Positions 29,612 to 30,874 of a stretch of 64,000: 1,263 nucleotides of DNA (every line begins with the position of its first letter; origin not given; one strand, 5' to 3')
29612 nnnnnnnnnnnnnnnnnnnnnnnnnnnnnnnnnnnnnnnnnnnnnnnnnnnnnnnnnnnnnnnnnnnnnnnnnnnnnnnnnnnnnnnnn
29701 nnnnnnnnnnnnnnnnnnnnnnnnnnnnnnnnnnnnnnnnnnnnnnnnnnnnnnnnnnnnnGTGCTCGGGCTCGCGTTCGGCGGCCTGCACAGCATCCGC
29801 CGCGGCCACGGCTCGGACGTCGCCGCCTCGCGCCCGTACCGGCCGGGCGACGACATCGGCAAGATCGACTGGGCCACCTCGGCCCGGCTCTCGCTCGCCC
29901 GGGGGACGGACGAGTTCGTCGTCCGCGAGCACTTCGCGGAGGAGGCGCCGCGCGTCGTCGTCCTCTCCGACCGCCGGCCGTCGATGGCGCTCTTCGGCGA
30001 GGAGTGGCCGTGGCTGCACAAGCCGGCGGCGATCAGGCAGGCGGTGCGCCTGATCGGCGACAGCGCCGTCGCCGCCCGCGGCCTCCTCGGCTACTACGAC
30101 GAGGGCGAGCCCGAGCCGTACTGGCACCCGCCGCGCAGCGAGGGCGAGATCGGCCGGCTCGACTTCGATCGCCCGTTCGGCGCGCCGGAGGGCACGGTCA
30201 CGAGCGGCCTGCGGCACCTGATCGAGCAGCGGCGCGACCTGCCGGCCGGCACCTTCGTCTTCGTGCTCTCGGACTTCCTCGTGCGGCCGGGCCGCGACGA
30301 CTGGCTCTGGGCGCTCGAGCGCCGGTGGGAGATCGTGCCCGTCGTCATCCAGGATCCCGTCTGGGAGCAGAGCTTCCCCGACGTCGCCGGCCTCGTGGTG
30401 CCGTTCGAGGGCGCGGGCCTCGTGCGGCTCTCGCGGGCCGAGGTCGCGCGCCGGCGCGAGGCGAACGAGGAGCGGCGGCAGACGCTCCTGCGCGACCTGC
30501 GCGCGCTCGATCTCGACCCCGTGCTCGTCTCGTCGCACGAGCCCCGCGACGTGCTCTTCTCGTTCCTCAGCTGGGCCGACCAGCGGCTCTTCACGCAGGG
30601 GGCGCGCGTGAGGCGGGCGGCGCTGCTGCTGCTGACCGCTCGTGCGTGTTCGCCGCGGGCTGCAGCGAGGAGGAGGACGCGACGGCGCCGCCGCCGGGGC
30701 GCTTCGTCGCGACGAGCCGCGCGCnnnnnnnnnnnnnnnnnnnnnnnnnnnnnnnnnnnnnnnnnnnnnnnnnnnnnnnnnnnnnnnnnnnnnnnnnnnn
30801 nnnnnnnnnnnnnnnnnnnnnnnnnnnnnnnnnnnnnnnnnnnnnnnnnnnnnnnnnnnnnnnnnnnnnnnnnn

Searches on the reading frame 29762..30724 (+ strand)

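Call 68: search_protein_families(library=pfam, proteins=[window:29762-30724:+], max_evalue=0.00001)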
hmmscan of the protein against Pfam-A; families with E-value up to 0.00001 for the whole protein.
window:29762-30724:+ (321 aa): 1 family
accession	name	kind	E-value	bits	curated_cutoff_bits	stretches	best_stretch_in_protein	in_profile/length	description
PF01882.25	DUF58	-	3.2e-12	46.6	23.4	1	23-225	2-197/216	Protein of unknown function DUF58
